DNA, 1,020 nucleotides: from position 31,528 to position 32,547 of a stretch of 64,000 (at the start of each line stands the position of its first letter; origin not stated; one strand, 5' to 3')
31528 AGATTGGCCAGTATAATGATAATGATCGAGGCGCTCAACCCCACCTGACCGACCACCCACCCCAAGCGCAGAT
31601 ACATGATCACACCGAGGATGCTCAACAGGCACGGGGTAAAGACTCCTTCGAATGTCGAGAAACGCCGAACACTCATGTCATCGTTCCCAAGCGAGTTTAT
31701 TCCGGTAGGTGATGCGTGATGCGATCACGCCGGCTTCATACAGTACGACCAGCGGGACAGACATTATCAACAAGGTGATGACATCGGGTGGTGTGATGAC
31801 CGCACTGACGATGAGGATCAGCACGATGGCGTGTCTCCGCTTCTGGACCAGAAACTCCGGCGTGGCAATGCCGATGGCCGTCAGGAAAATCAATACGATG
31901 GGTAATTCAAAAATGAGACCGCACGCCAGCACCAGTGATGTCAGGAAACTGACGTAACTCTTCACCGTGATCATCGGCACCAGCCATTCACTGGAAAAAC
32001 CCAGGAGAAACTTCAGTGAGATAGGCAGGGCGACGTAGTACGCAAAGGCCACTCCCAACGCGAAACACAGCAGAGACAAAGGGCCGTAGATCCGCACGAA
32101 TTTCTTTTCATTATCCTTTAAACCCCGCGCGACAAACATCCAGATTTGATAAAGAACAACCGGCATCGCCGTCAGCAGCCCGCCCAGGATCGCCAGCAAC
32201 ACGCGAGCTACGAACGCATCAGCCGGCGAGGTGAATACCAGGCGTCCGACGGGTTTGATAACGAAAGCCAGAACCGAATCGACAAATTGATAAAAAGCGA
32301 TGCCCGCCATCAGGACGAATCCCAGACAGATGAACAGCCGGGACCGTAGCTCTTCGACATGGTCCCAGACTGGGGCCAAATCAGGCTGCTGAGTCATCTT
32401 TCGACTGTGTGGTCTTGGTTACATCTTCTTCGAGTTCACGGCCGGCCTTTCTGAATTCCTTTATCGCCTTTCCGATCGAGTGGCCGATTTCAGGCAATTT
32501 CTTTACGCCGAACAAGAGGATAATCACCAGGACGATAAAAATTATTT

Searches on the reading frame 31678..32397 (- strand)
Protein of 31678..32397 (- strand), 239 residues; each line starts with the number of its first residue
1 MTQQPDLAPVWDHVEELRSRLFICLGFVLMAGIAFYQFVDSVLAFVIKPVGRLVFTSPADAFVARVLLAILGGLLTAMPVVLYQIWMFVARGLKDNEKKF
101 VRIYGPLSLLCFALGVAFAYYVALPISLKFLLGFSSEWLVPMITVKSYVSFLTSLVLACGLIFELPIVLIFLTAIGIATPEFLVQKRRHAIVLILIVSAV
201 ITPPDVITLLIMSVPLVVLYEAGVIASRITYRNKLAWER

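Call 9: search_protein_families(library=pfam, proteins=[window:31678-32397:-], max_evalue=0.001)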
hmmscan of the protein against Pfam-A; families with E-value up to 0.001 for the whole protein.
window:31678-32397:- (239 aa): 1 family
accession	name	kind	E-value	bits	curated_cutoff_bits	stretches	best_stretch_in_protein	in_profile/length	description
PF00902.23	TatC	-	9.1e-63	212.3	25.1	1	12-215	1-208/208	Sec-independent protein translocase protein (TatC)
